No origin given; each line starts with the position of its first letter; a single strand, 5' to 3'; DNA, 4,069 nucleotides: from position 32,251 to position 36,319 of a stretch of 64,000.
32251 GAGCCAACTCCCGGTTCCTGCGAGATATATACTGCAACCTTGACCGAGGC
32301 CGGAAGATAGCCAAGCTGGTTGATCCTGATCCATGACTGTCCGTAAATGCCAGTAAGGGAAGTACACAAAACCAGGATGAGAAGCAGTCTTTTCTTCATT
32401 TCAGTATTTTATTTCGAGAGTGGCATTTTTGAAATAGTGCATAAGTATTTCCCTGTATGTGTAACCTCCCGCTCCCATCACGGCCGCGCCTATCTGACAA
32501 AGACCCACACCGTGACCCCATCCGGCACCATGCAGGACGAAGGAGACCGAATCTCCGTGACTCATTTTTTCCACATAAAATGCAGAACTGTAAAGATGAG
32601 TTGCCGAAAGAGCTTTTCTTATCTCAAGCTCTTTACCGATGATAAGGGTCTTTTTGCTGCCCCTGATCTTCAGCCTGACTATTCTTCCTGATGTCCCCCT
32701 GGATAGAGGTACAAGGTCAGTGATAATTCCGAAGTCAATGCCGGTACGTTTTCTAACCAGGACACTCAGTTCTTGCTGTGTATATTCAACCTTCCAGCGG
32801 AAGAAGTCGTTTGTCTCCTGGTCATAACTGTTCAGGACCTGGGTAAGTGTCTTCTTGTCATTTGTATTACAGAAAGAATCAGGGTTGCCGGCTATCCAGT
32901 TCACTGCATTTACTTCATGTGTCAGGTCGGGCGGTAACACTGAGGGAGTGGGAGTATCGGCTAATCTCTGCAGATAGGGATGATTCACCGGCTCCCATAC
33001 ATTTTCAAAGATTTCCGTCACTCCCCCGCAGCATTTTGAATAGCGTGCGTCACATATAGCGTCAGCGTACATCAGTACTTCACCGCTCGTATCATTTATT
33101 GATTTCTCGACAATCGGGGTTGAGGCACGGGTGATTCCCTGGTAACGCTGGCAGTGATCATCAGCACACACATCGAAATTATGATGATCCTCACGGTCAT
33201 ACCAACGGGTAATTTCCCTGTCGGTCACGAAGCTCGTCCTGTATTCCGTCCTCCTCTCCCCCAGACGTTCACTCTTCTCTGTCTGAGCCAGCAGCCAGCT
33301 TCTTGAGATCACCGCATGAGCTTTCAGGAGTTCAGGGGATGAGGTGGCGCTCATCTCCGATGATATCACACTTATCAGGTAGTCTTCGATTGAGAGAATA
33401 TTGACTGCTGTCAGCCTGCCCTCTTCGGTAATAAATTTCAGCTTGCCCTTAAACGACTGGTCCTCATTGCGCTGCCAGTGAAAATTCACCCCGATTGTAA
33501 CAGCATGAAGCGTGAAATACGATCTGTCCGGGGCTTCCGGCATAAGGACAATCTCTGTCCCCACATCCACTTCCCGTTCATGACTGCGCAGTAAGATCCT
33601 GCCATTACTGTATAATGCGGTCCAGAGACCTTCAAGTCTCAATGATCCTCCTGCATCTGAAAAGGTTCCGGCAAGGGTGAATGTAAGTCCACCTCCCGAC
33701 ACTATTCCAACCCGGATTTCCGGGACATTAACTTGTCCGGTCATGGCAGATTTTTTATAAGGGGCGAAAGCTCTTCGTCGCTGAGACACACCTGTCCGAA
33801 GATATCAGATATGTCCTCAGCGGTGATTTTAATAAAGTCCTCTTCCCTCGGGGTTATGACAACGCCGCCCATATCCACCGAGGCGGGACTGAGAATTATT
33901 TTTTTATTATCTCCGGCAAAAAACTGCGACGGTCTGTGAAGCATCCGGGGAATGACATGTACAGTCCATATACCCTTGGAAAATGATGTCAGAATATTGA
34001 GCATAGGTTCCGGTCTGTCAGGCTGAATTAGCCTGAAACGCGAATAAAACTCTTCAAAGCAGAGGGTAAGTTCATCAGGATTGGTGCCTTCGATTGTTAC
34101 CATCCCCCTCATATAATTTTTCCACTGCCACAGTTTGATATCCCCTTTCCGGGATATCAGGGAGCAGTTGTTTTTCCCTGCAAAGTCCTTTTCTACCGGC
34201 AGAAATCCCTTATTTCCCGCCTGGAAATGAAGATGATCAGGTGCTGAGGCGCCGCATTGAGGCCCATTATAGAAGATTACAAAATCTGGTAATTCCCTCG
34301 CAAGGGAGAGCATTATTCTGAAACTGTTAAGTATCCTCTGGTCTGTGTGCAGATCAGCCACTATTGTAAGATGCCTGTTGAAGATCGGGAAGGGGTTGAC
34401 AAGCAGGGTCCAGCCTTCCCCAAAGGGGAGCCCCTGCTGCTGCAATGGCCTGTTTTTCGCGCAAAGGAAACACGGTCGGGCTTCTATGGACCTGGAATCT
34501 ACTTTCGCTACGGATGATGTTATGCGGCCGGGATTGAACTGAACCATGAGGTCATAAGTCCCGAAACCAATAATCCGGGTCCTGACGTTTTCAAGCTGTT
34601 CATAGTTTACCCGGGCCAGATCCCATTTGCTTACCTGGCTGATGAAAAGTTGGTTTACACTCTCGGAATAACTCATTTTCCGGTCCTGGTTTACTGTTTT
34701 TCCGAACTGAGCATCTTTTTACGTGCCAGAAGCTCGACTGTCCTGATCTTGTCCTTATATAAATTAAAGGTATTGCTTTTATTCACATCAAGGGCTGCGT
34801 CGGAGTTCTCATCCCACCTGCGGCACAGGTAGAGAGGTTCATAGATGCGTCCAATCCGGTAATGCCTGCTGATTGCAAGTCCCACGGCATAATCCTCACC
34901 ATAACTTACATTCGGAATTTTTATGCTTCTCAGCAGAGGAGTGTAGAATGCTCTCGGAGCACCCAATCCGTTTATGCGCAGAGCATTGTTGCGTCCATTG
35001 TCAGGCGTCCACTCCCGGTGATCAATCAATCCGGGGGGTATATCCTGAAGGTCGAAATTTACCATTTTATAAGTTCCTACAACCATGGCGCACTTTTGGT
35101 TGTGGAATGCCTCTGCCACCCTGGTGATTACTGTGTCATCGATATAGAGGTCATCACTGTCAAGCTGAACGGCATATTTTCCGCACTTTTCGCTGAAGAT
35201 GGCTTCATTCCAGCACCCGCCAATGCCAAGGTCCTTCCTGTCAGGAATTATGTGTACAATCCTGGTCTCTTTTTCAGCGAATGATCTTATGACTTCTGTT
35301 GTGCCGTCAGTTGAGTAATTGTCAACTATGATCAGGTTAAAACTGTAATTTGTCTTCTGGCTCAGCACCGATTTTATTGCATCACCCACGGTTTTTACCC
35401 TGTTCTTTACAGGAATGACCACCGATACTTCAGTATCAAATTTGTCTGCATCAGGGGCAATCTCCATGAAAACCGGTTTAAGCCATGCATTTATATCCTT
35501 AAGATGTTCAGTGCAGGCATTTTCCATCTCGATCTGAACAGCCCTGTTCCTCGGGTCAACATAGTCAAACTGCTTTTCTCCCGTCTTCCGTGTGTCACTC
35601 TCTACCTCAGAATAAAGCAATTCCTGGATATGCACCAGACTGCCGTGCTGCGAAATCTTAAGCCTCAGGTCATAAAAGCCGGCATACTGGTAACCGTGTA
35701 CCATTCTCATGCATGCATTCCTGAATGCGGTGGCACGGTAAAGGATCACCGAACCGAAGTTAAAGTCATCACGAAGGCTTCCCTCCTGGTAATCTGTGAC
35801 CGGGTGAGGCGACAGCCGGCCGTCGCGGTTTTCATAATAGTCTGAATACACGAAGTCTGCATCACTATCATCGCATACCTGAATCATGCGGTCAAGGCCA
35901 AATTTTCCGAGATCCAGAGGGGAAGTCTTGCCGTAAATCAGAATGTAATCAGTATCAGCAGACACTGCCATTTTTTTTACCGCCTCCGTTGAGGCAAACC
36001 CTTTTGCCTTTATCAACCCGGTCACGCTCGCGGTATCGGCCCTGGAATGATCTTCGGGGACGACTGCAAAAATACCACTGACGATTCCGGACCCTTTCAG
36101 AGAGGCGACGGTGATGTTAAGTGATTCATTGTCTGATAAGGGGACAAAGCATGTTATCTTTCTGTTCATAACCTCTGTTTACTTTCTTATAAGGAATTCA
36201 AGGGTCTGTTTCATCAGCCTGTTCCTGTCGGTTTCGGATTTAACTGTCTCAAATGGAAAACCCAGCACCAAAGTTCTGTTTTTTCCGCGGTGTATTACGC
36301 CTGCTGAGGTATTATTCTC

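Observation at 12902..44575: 32-kb contiguous peptidoglycan/muropeptide harvesting locus fed by a SusC/SusD pair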

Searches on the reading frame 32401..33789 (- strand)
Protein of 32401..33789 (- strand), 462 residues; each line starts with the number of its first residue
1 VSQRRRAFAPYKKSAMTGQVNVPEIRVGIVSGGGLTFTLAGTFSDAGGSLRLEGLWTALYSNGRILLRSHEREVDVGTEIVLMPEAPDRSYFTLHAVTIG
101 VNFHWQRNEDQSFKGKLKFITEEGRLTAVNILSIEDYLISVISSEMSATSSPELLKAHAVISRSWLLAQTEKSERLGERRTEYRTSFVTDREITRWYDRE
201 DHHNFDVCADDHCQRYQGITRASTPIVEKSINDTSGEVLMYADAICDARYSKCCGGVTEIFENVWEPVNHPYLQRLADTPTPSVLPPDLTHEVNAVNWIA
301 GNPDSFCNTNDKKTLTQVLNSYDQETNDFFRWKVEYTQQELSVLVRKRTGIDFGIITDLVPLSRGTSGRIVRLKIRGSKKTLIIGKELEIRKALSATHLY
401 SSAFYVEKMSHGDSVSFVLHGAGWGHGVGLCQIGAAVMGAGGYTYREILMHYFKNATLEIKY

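Call 4: search_protein_families(library=pfam, proteins=[window:32401-33789:-], max_evalue=0.001)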
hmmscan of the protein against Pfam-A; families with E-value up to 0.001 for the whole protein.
window:32401-33789:- (462 aa): 1 family
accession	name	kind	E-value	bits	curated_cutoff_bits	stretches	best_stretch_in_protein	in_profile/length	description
PF08486.15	SpoIID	-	1.4e-23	83.7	23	1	123-241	2-97/97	Stage II sporulation protein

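Call 6: search_protein_families(library=ncbifam, proteins=[window:32401-33789:-], max_evalue=0.01)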
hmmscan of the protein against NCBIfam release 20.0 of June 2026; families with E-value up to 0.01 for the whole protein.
window:32401-33789:- (462 aa): 2 families
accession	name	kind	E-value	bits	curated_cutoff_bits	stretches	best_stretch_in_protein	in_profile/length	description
TIGR02669.1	SpoIID_LytB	domain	1e-47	163.4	83.3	1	127-459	1-269/270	SpoIID/LytB domain-containing protein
TIGR02870.1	spore_II_D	equivalog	3.3e-36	125.1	234.75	2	128-277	68-206/338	stage II sporulation protein D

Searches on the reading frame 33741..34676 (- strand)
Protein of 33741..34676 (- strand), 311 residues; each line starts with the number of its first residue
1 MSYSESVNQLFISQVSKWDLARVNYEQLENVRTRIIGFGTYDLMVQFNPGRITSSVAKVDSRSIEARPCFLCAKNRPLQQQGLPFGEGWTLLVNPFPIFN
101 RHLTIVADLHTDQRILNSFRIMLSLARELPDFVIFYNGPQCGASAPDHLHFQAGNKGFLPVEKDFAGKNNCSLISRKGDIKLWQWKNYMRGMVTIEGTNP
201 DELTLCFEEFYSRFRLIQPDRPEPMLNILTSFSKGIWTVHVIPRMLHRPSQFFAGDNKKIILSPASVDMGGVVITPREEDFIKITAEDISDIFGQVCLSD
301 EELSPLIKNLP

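Call 4: search_protein_families(library=pfam, proteins=[window:33741-34676:-], max_evalue=0.001)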
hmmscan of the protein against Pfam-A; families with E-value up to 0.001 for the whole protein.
window:33741-34676:- (311 aa): 2 families
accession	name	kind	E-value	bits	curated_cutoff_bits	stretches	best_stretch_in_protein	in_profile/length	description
PF16269.10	DUF4922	-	7e-60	201.6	23.6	1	10-155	1-146/146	Domain of unknown function (DUF4922)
PF19327.4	Ap4A_phos_N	-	0.0005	20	23.1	1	90-153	92-157/177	Ap4A phosphorylase N-terminal domain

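Call 6: search_protein_families(library=ncbifam, proteins=[window:33741-34676:-], max_evalue=0.01)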
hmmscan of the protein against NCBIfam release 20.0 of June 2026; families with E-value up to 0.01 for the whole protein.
window:33741-34676:- (311 aa): 4 families
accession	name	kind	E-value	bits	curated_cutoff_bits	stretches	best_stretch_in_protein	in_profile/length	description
NF003633.0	PRK05270.2-2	subfamily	0.00031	20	721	1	86-163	205-284/497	UDP-glucose--hexose-1-phosphate uridylyltransferase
NF003629.0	PRK05270.1-2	subfamily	0.0026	16.7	628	1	87-163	210-288/508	UDP-glucose--hexose-1-phosphate uridylyltransferase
TIGR01239.1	galT_2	equivalog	0.0027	16.9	650.15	1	87-163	202-280/489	UDP-glucose--hexose-1-phosphate uridylyltransferase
NF003631.0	PRK05270.1-5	subfamily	0.0091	15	765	0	87-161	201-277/493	UDP-glucose--hexose-1-phosphate uridylyltransferase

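Call 33: search_solved_structures(query=window:33741-34676:-, max_evalue=1)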
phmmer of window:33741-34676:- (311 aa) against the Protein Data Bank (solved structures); distinct sequences matched with E-value up to 1: 1.
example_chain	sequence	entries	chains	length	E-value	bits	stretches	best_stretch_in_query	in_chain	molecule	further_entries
4i5t_A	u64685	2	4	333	0.18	13.8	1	88-161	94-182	5',5'''-P-1,P-4-tetraphosphate phosphorylase 2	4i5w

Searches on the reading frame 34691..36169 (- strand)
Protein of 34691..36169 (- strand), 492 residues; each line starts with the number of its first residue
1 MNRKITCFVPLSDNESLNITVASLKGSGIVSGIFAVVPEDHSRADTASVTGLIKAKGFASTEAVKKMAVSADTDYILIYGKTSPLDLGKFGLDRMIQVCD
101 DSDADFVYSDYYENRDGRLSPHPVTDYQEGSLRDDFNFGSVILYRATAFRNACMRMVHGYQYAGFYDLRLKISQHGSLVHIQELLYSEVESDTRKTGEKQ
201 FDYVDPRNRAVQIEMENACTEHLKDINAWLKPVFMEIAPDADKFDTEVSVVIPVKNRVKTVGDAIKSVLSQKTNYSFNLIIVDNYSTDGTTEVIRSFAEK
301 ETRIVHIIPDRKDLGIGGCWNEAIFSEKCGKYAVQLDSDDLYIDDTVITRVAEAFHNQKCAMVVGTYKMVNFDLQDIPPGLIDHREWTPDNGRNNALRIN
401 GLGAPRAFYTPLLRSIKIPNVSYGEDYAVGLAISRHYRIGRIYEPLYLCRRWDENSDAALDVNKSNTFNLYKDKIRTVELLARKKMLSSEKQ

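Call 4: search_protein_families(library=pfam, proteins=[window:34691-36169:-], max_evalue=0.001)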
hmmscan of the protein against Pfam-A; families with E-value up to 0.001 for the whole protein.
window:34691-36169:- (492 aa): 2 families
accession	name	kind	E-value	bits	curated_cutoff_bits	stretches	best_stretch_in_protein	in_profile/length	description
PF00535.33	Glycos_transf_2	-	9.8e-21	74.8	23.3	1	249-383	1-131/168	Glycosyl transferase family 2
PF10111.15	Glyco_tranf_2_2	-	2.6e-07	30.8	27.3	1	249-347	1-99/276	Glycosyltransferase like family 2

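Call 6: search_protein_families(library=ncbifam, proteins=[window:34691-36169:-], max_evalue=0.01)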
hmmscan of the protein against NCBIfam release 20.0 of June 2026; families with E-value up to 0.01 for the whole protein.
window:34691-36169:- (492 aa): 21 families
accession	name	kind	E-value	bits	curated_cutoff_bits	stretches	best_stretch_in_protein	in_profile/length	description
NF047683.1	TeichurnBiosyTuaG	equivalog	9e-15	55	400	1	244-374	4-130/252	teichuronic acid biosynthesis protein TuaG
NF053739.1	GlytfEpsEBac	equivalog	1.4e-13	50.4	450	1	247-373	2-124/265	glycosyltransferase EpsE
NF050050.1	ProtGlycPglI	equivalog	3.2e-11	43.1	500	1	247-353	3-107/306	GalNAc(5)-diNAcBac-PP-undecaprenol beta-1,3-glucosyltransferase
TIGR03469.1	HpnB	hypoth_equivalog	5.3e-10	38.9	379.25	1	246-312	44-112/386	hopene-associated glycosyltransferase HpnB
TIGR03111.1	glyc2_xrt_Gpos1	hypoth_equivalog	2.4e-09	36.5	363.95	1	247-362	50-164/439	TIGR03111 family XrtG-associated glycosyltransferase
NF010496.0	PRK13915.1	equivalog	3.4e-09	36.2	262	1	241-368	26-156/307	glucosyl-3-phosphoglycerate synthase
TIGR03937.1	PgaC_IcaA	equivalog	8.2e-09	34.9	422.3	1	246-366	45-162/407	poly-beta-1,6-N-acetyl-D-glucosamine synthase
NF007482.0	PRK10073.1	equivalog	1.1e-08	34.5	423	1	246-343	6-99/334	glycosyltransferase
NF041875.1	EPS_EpsD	equivalog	5.5e-07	29.3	370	1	248-367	1-116/325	exopolysaccharide biosynthesis glycosyltransferase EpsD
NF045692.1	OglycostaseCruG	equivalog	3.2e-06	26.3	600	1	240-308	36-102/386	2'-O-glycosyltransferase CruG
TIGR04009.1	wcaE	equivalog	1.1e-05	24.8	369.2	1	268-366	25-118/248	colanic acid biosynthesis glycosyltransferase WcaE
NF007453.0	PRK10018.1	equivalog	1.2e-05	25.1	382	1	247-347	7-104/280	colanic acid biosynthesis glycosyltransferase WcaA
TIGR04283.1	glyco_like_mftF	equivalog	1.3e-05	24.9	182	1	248-299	1-51/221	TIGR04283 family arsenosugar biosynthesis glycosyltransferase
NF038302.1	EPS_HpsE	equivalog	1.3e-05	24.3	300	1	247-349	2-106/307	hormogonium polysaccharide biosynthesis glycosyltransferase HpsE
TIGR03965.1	mycofact_glyco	equivalog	2.7e-05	23.2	280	1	243-305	71-134/467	mycofactocin biosynthesis glycosyltransferase MftF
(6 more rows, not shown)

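Call 32: search_solved_structures(query=window:34691-36169:-, max_evalue=0.01)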
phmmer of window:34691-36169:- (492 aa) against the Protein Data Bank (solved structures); distinct sequences matched with E-value up to 0.01: 15.
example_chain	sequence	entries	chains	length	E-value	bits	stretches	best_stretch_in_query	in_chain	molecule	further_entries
2z87_A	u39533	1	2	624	6.6e-12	48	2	248-361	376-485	Chondroitin synthase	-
2z86_A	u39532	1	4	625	6.7e-12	48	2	248-361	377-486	Chondroitin synthase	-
9omh_A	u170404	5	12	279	2e-08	36.6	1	247-348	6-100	Glycosyltransferase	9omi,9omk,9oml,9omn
9omm_A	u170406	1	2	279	2e-08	36.5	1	247-349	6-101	Glycosyltransferase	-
9omj_A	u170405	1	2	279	2.9e-08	36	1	247-348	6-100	Glycosyltransferase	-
6p61_A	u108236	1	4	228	1.1e-06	30.8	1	247-456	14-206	Glycosyltransferase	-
3bcv_A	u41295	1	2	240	1.3e-06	30.5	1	247-386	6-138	Putative glycosyltransferase protein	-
6yv7_B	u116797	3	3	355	0.00011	24.2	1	228-343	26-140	Glycosyl transferase, family 2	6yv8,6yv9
6yv7_A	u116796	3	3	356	0.00011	24.2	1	228-343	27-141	Glycosyl transferase, family 2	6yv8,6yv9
5tze_C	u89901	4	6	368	0.00015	23.7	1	248-415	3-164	Glycosyl transferase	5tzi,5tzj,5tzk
5hea_A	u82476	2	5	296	0.0002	23.4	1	248-374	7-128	Putative glycosyltransferase (GalT1)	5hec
5tz8_A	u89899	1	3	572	0.00033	22.6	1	248-415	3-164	Glycosyl transferase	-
7pdo_A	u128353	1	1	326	0.0015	20.5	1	226-299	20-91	Glucosyl-3-phosphoglycerate synthase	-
7p5l_A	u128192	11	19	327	0.0015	20.5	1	226-299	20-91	Glucosyl-3-phosphoglycerate synthase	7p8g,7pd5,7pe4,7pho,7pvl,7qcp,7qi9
1h7l_A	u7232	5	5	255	0.0026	19.7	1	247-368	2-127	SPORE COAT POLYSACCHARIDE BIOSYNTHESIS PROTEIN SPSA | PROTEIN (SPORE COAT POLYSACCHARIDE BIOSYNTHESIS PROTEIN SPSA)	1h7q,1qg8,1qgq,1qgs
